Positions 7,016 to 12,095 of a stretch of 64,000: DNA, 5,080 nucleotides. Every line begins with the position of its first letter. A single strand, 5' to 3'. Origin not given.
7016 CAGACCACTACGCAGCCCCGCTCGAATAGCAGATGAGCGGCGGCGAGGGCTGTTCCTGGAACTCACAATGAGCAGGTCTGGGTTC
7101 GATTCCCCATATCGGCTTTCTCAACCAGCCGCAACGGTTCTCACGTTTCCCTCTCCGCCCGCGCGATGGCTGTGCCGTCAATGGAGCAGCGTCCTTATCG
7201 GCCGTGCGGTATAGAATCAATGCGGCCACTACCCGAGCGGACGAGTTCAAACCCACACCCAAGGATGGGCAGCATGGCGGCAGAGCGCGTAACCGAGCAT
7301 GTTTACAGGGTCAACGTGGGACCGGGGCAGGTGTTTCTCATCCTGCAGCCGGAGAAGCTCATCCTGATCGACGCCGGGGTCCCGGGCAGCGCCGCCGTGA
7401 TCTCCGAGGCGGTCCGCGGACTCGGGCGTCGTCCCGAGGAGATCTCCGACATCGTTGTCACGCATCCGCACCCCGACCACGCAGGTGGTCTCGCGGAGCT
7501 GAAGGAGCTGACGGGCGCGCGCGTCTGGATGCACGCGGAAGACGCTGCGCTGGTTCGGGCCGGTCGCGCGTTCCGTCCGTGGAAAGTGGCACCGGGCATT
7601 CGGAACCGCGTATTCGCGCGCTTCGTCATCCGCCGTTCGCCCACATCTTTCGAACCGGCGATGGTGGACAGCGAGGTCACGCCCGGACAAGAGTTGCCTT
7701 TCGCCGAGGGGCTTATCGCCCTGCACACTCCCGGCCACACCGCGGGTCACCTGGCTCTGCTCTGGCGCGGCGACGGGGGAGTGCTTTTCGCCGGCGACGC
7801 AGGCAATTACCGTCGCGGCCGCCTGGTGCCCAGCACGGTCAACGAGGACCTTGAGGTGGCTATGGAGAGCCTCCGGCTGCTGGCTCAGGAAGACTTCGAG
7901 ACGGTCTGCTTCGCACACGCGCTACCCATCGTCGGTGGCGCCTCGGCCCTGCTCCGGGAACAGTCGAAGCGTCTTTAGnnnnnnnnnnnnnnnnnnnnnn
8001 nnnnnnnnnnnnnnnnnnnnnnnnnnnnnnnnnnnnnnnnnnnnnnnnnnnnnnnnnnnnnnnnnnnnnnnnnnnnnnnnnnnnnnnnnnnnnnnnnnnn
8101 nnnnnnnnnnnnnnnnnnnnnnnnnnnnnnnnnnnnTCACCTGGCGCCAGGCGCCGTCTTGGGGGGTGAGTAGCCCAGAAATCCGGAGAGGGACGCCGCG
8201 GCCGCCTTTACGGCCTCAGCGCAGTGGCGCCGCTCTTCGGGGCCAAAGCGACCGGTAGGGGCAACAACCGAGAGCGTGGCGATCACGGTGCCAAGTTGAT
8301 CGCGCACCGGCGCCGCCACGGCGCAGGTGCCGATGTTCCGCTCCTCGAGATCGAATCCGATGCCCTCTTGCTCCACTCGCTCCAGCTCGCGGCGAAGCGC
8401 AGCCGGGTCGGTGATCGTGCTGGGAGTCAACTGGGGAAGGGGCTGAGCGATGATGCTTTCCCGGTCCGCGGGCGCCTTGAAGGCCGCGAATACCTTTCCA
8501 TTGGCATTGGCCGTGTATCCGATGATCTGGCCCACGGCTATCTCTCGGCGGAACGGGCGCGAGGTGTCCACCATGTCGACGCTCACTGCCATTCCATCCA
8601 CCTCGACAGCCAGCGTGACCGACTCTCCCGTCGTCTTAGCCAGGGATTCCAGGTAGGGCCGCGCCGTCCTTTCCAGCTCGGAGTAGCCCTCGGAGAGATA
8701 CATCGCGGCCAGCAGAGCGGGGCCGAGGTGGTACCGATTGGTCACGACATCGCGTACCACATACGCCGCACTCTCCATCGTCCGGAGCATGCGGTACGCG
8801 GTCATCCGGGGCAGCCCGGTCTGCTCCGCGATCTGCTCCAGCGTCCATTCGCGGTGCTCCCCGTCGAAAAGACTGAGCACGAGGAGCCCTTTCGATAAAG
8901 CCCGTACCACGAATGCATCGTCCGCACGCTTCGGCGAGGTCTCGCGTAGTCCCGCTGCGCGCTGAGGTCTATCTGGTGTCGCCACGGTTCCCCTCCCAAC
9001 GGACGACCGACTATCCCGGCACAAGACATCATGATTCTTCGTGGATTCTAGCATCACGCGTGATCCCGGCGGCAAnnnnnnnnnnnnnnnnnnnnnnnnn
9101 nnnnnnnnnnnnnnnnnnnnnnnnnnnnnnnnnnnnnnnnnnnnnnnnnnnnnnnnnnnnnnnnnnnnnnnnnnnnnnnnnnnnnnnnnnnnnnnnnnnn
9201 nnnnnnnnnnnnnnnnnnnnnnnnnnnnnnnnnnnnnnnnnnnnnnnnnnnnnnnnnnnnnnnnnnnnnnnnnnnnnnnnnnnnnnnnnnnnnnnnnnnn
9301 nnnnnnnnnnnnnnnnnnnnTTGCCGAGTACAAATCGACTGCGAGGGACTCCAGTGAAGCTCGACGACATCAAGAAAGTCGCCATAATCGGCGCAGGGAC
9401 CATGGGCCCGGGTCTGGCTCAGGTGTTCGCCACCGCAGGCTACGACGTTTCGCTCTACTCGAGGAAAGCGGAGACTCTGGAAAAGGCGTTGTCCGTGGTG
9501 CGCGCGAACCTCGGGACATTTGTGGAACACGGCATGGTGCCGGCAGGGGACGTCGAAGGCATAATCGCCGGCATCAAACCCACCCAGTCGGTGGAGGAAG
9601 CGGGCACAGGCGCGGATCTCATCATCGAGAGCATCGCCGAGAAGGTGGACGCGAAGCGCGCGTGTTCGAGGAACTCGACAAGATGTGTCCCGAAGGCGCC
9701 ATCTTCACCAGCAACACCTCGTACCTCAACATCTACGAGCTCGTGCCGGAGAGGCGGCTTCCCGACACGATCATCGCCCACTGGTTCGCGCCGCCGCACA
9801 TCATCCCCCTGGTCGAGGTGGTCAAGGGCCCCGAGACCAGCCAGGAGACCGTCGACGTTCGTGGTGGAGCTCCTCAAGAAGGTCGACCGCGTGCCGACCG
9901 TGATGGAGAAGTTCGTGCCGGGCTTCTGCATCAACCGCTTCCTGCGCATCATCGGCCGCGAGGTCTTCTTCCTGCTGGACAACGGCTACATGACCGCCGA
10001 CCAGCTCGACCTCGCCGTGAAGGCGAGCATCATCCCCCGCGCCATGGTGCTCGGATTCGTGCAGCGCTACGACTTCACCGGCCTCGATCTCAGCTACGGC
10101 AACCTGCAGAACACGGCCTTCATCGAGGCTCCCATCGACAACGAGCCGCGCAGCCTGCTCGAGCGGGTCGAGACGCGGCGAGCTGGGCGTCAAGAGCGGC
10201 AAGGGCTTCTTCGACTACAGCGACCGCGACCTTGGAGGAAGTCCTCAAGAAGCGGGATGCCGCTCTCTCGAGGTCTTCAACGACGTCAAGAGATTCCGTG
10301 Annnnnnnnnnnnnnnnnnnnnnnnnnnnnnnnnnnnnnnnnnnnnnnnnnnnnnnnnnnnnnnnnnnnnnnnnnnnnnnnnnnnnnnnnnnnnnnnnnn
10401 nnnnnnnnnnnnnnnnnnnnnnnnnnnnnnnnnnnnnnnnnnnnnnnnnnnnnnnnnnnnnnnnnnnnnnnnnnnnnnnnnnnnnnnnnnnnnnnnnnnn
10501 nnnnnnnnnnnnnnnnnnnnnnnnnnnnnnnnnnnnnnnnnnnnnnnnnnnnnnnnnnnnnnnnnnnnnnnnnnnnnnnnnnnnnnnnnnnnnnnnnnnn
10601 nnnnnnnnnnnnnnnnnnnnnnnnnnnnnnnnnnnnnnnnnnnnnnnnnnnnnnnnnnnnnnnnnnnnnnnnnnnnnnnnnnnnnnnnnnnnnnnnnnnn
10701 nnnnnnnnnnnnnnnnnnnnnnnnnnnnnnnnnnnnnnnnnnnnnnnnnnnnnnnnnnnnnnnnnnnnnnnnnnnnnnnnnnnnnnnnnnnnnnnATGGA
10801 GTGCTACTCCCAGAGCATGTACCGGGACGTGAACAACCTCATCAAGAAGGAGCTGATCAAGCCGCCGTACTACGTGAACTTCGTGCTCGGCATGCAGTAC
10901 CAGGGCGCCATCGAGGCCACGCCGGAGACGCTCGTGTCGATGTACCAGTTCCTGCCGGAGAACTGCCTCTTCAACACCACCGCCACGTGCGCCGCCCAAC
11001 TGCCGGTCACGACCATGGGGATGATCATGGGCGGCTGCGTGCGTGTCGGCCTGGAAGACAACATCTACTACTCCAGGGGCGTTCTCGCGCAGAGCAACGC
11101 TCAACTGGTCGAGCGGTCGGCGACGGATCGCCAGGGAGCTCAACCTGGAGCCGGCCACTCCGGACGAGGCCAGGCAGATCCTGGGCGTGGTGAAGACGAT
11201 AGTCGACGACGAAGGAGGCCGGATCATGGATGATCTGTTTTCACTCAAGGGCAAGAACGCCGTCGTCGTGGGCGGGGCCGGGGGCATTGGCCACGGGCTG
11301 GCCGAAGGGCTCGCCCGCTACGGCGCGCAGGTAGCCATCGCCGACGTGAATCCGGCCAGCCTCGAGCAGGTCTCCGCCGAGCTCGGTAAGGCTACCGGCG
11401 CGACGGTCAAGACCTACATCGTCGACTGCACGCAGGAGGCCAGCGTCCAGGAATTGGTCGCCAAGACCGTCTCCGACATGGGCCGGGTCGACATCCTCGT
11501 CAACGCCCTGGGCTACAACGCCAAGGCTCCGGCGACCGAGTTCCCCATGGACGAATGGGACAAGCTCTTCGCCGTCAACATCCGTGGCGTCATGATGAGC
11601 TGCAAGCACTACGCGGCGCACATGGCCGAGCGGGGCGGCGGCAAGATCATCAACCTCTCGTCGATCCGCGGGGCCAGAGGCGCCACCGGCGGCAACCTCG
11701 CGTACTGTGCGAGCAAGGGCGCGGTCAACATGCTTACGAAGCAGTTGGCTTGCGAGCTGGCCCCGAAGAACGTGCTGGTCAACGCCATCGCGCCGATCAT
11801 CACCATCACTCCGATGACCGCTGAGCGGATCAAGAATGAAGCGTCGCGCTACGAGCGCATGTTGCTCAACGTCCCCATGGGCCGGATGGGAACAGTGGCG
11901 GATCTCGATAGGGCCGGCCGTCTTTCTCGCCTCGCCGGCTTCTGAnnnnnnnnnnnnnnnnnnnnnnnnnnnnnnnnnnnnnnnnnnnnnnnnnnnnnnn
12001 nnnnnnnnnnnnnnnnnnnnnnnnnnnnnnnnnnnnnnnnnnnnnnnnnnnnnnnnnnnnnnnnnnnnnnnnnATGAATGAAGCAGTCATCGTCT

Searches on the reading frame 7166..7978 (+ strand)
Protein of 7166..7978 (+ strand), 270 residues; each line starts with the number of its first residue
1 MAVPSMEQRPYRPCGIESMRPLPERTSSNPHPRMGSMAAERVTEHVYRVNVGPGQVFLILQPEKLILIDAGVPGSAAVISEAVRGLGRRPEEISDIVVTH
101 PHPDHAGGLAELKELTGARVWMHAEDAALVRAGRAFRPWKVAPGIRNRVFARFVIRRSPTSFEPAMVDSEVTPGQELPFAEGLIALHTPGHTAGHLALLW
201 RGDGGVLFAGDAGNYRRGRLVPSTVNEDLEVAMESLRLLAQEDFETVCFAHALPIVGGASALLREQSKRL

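Call 88: search_protein_families(library=pfam, proteins=[window:7166-7978:+], max_evalue=0.0001)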
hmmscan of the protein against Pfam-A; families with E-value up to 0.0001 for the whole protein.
window:7166-7978:+ (270 aa): 3 families
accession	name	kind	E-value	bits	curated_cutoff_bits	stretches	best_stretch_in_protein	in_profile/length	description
PF00753.33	Lactamase_B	-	2.8e-31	109.4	22.7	1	50-251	2-196/196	Metallo-beta-lactamase superfamily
PF12706.13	Lactamase_B_2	-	3.6e-06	27.2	27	1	66-133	3-73/200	Beta-lactamase superfamily domain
PF19583.5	ODP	-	2.6e-05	24.6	27.2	1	56-131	5-80/194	ODP family beta lactamase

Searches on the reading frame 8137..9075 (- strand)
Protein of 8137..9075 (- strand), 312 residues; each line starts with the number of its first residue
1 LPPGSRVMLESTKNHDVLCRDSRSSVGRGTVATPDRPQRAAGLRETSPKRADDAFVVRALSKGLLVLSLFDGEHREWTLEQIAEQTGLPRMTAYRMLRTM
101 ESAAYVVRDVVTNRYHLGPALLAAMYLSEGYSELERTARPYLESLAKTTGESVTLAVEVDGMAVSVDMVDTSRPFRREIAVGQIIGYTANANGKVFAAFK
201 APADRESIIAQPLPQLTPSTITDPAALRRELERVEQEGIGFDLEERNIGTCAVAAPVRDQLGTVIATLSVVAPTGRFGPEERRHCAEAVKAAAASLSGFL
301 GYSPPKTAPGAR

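Call 87: search_protein_families(library=pfam, proteins=[window:8137-9075:-], max_evalue=0.00001)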
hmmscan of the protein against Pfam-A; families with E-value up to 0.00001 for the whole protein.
window:8137-9075:- (312 aa): 2 families
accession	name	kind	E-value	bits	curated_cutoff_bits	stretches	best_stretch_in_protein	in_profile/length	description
PF01614.24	IclR_C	-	9.6e-36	123.4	24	1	134-297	9-173/174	Bacterial transcriptional regulator IclR C-terminal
PF09339.16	HTH_IclR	-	4e-13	49.4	22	1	59-109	1-51/52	IclR helix-turn-helix domain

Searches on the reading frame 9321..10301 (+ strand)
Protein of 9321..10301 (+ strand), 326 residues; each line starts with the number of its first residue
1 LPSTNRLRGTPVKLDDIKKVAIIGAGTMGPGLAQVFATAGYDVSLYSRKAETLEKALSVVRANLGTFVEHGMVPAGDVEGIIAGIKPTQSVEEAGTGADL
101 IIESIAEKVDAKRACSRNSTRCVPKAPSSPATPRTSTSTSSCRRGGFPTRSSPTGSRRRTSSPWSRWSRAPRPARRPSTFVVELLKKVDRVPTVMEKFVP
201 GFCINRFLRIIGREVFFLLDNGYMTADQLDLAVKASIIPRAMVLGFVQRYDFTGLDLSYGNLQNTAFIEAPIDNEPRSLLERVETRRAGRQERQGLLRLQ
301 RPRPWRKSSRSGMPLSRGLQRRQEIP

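Call 87: search_protein_families(library=pfam, proteins=[window:9321-10301:+], max_evalue=0.00001)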
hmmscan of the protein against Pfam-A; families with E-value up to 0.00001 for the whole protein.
window:9321-10301:+ (326 aa): 4 families
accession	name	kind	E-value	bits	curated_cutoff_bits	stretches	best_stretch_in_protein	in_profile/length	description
PF02737.24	3HCDH_N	-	1.1e-22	81.3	22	1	19-124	1-105/180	3-hydroxyacyl-CoA dehydrogenase, NAD binding domain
PF00725.27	3HCDH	-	2.1e-07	31.8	22.1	1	201-296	1-94/97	3-hydroxyacyl-CoA dehydrogenase, C-terminal domain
PF03446.21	NAD_binding_2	-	2.4e-06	28.1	21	1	19-108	1-66/161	NAD binding domain of 6-phosphogluconate dehydrogenase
PF03807.23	F420_oxidored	-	5.6e-06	27.3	21.6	0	19-101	1-63/94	NADP oxidoreductase coenzyme F420-dependent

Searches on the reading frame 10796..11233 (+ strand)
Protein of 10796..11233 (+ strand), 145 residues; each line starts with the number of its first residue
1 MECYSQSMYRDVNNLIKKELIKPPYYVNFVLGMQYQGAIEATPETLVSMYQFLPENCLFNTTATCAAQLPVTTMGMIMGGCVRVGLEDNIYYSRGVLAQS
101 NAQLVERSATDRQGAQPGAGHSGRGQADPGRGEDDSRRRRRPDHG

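Call 88: search_protein_families(library=pfam, proteins=[window:10796-11233:+], max_evalue=0.0001)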
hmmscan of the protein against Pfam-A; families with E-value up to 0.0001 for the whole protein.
window:10796-11233:+ (145 aa): 1 family
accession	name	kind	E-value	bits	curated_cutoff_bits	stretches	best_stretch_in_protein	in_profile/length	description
PF05853.18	BKACE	-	4.6e-30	105.3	24.8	1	1-109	144-252/274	beta-keto acid cleavage enzyme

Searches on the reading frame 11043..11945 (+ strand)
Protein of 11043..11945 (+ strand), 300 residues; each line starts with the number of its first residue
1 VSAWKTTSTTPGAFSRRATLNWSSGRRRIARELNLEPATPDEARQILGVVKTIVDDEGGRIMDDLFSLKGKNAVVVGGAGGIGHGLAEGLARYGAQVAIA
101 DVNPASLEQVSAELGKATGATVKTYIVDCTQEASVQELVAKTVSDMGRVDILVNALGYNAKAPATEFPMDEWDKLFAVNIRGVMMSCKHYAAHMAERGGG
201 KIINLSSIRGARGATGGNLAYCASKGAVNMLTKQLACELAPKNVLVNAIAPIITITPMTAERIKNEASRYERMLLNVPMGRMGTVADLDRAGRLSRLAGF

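Call 88: search_protein_families(library=pfam, proteins=[window:11043-11945:+], max_evalue=0.0001)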
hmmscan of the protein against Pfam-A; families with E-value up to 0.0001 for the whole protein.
window:11043-11945:+ (300 aa): 5 families
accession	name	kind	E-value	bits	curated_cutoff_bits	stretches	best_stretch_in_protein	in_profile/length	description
PF00106.31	adh_short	-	6.1e-52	176.4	26.6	1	71-265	1-193/195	short chain dehydrogenase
PF13561.12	adh_short_C2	-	5.1e-49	167.4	27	1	79-290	3-211/236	Enoyl-(Acyl carrier protein) reductase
PF08659.16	KR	-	6.3e-10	39.7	22.6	1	74-232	4-160/180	KR domain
PF03435.24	Sacchrp_dh_NADP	-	3.8e-07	30.9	25.1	1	74-165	1-85/129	Saccharopine dehydrogenase NADP binding domain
PF02737.24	3HCDH_N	-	9.4e-06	26.1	22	1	74-140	2-68/180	3-hydroxyacyl-CoA dehydrogenase, NAD binding domain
